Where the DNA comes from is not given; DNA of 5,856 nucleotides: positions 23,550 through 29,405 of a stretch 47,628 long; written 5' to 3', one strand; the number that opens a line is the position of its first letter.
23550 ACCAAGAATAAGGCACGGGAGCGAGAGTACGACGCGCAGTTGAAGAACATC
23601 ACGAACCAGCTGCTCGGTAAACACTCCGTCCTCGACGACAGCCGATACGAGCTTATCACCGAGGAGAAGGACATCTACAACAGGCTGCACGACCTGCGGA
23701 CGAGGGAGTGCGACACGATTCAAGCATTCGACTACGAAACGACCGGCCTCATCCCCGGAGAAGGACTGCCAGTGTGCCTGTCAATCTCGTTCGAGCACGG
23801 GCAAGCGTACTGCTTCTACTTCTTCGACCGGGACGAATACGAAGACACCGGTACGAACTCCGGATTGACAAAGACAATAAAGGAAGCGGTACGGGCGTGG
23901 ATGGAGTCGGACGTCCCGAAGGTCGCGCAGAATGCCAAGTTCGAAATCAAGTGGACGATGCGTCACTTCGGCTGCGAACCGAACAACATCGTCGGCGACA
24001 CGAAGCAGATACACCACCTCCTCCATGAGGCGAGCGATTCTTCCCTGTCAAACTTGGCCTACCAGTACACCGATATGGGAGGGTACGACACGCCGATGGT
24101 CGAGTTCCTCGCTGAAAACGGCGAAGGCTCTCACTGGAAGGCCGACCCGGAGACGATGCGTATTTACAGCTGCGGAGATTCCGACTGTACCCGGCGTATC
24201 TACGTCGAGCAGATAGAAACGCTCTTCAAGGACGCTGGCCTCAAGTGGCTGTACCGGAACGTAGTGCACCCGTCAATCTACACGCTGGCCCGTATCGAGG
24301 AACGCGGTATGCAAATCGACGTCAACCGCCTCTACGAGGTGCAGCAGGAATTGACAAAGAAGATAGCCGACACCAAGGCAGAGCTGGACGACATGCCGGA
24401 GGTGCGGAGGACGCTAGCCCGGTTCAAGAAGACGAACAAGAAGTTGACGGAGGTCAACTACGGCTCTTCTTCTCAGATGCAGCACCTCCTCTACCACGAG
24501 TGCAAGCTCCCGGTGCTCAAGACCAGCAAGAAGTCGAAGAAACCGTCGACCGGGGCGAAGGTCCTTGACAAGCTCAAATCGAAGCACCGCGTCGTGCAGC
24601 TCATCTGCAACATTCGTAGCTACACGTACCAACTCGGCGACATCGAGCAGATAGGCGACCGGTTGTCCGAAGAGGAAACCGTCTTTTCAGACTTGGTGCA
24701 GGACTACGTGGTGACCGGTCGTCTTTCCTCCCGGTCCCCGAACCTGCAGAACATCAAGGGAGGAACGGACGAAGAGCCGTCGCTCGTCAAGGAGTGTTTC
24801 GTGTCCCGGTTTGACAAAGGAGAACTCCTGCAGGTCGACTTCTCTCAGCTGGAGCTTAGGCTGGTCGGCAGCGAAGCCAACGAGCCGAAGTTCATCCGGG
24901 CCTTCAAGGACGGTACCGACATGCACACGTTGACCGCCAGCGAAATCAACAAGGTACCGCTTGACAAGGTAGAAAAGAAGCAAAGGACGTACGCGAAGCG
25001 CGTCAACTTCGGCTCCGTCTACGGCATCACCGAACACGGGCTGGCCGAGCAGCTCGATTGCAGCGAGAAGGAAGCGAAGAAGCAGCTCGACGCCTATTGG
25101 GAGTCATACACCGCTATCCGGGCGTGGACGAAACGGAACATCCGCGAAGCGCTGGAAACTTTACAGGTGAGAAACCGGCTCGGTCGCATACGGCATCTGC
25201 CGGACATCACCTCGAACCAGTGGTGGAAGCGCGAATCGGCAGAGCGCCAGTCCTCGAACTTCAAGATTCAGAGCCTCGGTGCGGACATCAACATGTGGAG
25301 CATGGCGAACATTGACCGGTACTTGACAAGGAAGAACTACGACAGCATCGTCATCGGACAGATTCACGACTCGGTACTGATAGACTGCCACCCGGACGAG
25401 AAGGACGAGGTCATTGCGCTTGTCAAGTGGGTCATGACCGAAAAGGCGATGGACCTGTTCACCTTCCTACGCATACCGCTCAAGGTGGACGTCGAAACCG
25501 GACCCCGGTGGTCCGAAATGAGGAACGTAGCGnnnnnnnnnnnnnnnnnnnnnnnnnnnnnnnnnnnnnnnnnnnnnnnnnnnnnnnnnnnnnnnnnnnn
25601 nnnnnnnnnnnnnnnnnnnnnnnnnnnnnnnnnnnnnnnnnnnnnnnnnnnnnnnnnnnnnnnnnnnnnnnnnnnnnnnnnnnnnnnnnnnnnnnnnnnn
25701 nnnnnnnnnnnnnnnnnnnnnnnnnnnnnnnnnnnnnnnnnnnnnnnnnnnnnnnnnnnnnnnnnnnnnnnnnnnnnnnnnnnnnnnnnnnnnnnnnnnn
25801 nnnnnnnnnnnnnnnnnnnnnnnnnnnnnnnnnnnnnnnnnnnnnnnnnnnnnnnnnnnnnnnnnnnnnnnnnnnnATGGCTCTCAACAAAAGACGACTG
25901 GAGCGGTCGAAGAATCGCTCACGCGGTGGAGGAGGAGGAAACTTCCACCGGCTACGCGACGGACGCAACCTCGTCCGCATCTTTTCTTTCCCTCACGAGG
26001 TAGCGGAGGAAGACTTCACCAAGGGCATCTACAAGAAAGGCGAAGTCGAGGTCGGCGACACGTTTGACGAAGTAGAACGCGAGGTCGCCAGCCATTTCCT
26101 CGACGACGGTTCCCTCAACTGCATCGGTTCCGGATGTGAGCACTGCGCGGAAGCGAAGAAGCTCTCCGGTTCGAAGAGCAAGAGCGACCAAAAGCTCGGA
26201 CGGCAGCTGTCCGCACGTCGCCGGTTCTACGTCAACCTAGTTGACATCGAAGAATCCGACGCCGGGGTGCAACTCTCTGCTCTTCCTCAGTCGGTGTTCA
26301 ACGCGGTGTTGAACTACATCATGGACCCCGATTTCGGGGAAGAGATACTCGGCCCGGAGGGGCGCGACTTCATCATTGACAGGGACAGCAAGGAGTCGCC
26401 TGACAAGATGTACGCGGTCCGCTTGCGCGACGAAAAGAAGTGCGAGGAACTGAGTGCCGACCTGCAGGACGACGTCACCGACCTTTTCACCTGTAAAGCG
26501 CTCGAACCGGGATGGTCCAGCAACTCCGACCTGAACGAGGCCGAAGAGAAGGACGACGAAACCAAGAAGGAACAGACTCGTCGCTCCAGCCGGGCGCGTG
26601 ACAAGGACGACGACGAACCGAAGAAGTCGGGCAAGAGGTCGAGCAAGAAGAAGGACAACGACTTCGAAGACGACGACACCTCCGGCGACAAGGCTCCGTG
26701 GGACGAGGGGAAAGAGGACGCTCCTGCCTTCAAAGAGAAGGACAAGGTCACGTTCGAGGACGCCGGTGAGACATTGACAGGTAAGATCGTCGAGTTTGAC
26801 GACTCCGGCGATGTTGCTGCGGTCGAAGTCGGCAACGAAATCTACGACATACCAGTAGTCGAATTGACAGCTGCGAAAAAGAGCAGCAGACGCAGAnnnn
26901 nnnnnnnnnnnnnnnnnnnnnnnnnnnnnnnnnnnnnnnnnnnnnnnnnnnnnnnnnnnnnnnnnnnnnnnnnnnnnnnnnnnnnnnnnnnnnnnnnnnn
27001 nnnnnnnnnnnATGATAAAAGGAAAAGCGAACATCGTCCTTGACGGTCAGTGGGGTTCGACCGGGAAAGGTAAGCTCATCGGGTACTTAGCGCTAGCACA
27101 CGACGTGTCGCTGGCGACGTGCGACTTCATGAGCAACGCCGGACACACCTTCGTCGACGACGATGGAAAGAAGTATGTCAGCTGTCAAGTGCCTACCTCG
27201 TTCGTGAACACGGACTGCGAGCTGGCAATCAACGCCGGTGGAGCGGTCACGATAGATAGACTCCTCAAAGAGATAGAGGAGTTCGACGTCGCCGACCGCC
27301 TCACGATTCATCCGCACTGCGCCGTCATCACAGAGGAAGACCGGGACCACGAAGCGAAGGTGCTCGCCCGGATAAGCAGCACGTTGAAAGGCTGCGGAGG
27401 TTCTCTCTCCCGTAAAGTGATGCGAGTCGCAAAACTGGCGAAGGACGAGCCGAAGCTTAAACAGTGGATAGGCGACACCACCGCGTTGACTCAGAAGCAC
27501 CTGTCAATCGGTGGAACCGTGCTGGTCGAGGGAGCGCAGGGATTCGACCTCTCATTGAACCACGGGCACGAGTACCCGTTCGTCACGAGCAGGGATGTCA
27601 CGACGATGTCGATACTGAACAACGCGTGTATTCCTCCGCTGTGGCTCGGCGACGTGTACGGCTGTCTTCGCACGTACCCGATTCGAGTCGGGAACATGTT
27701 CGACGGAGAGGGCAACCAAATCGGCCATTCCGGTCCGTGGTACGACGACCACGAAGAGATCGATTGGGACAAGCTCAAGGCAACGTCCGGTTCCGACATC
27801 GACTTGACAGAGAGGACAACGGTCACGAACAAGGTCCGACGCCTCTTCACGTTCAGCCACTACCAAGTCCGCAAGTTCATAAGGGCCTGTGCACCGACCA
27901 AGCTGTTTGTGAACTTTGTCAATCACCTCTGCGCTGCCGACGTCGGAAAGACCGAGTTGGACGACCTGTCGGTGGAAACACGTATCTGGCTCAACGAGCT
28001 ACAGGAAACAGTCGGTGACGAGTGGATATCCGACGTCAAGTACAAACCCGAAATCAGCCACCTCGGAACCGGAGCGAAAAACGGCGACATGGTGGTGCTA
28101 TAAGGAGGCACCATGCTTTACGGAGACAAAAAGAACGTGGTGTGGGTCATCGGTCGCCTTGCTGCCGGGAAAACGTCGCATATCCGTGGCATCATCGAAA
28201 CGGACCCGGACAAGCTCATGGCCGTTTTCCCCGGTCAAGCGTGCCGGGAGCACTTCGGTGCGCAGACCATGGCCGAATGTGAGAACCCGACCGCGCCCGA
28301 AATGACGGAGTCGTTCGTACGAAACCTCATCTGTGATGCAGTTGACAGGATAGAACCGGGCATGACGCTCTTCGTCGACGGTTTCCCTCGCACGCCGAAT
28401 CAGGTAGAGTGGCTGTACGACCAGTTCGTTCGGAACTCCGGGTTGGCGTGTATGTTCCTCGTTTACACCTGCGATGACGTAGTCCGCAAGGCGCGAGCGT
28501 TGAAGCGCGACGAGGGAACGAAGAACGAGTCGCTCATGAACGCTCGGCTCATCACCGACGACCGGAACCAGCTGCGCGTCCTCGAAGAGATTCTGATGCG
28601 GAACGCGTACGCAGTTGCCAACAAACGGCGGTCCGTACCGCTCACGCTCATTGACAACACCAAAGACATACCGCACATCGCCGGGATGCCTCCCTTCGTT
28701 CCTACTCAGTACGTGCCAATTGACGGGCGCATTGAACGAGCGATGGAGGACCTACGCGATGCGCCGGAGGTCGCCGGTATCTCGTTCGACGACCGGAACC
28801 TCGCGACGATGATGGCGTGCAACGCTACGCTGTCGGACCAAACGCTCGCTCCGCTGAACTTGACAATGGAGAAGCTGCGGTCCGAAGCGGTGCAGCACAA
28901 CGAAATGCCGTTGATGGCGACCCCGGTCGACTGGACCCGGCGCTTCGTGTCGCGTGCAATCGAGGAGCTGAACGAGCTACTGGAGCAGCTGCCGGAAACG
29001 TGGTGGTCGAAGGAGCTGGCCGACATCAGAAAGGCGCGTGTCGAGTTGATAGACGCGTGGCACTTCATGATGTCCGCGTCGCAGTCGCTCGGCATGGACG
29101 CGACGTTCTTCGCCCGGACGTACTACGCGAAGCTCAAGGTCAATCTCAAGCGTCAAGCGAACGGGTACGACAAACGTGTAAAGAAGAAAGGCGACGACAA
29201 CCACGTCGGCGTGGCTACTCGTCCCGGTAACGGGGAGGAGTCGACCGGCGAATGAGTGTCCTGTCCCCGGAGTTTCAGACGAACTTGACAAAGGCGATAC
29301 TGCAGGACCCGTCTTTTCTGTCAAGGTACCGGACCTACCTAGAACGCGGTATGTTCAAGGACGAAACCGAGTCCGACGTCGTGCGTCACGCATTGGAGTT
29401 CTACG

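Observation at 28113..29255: Unusual fusion of an adenylate-kinase-like NMP kinase to an all-alpha NTP pyrophosphohydrolase, directly downstream of the PurZ-like gene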

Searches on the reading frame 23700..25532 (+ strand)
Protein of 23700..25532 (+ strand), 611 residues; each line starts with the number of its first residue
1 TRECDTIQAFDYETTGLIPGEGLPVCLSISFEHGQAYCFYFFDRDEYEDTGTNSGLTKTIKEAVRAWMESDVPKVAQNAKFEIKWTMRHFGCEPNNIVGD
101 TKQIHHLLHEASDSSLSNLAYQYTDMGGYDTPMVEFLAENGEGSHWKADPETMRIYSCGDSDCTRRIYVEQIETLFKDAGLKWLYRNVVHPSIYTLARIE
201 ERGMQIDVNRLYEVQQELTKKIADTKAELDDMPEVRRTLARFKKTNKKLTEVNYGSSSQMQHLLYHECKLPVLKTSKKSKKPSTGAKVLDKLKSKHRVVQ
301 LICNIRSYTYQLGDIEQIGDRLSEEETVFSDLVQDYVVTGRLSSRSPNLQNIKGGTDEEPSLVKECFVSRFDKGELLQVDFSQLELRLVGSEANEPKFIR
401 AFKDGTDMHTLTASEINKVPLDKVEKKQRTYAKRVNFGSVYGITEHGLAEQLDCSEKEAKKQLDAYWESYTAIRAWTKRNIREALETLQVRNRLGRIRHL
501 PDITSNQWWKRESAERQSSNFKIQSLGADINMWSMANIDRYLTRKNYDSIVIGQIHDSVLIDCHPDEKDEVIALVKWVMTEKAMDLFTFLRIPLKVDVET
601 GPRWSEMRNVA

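Call 95: search_dna_similar(query=window:23700-25532:+, collection=phages, mode=protein, max_rows=25, max_evalue=1e-30)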
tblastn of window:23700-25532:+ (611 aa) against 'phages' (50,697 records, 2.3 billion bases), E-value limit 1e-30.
Records with a match: 657; places in all: 657; records where one place covers at least 80% of the query: 302.
Best place of each record, by identity: <60% 657.
By first word of the organism name: Microbacterium 145; Bacillus 143; Staphylococcus 110; Listeria 61; Vibrio 52; Gordonia 41; Enterococcus 38; Bacteriophage 21; Mycobacterium 9; Lactobacillus 7; and 13 more.
By host as written in the record: Microbacterium foliorum NRRL B-24224 SEA 77; - 60; Microbacterium foliorum NRRL B-24224 54; Listeria monocytogenes 44; Staphylococcus aureus 41; Vibrio harveyi BAA-1116 36; Bacillus subtilis 23; Bacillus cereus 19; and 134 more.
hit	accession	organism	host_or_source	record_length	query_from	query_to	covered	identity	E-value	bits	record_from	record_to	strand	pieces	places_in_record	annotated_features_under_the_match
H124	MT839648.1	Bacteriophage sp.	human fecal samples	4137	4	606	99%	29.5%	1e-53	203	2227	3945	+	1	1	record has no annotation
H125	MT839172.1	Bacteriophage sp.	human fecal samples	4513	9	606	98%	29.1%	1e-59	221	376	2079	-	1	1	record has no annotation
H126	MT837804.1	Bacteriophage sp.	human fecal samples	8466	10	606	98%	29.1%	1e-52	200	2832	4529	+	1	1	record has no annotation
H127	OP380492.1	Bacillus phage Nachito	Bacillus sp. ET1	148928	10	607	98%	28.7%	4e-70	253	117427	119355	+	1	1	DNA polymerase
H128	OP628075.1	Lysinibacillus phage vB_LfM_LysYB1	Lysinibacillus fusiformis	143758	9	601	97%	28.9%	1e-62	230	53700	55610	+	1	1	DNA polymerase family A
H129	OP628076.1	Lysinibacillus phage vB_LfM_LysYB2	Lysinibacillus fusiformis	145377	9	601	97%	28.9%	1e-62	230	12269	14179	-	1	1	DNA polymerase family A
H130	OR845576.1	Escherichia phage ECO95 1-6-1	Escherichia coli O157:H7 ATCC 43895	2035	9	606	98%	27.6%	1e-48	185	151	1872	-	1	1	record has no annotation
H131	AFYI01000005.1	Salmonella enterica subsp. enterica serovar Infantis str. ...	Homo sapiens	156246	9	606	98%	27.6%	3e-47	185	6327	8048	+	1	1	DNA-directed DNA polymerase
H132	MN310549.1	Gordonia phage Gibbous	Gordonia rubripertincta NRRL B-16540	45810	3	605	99%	27.2%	2e-38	158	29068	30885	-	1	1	38: DNA polymerase I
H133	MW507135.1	Gordonia phage Dre3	Gordonia rubripertincta NRRL B-16540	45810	3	605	99%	27.2%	2e-38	158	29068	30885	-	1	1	38: DNA polymerase I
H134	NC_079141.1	Gordonia phage Gibbous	Gordonia rubripertincta NRRL B-16540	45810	3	605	99%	27.2%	2e-38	158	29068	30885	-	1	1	38: DNA polymerase I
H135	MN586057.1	Gordonia phage Cleo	Gordonia rubripertincta NRRL B-16540 SEA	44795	3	605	99%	27.2%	2e-38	158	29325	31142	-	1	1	38: DNA polymerase I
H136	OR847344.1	Listeria phage LM 4-11-1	Listeria monocytogenes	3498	40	604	92%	28.9%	2e-43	172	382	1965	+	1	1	record has no annotation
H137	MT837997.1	Bacteriophage sp.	human fecal samples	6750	7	606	98%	27.2%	2e-47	185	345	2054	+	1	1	record has no annotation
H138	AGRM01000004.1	Salmonella enterica subsp. houtenae str. ATCC BAA-1581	Homo sapiens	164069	9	606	98%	27.3%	1e-46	183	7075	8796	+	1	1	DNA-directed DNA polymerase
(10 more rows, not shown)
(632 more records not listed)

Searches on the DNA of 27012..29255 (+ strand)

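Call 6: search_dna_similar(query=window:27012-29255:+, collection=phages, mode=distant, max_rows=30)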
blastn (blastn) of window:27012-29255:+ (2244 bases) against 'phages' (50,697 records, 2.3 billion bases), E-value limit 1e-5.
No match.
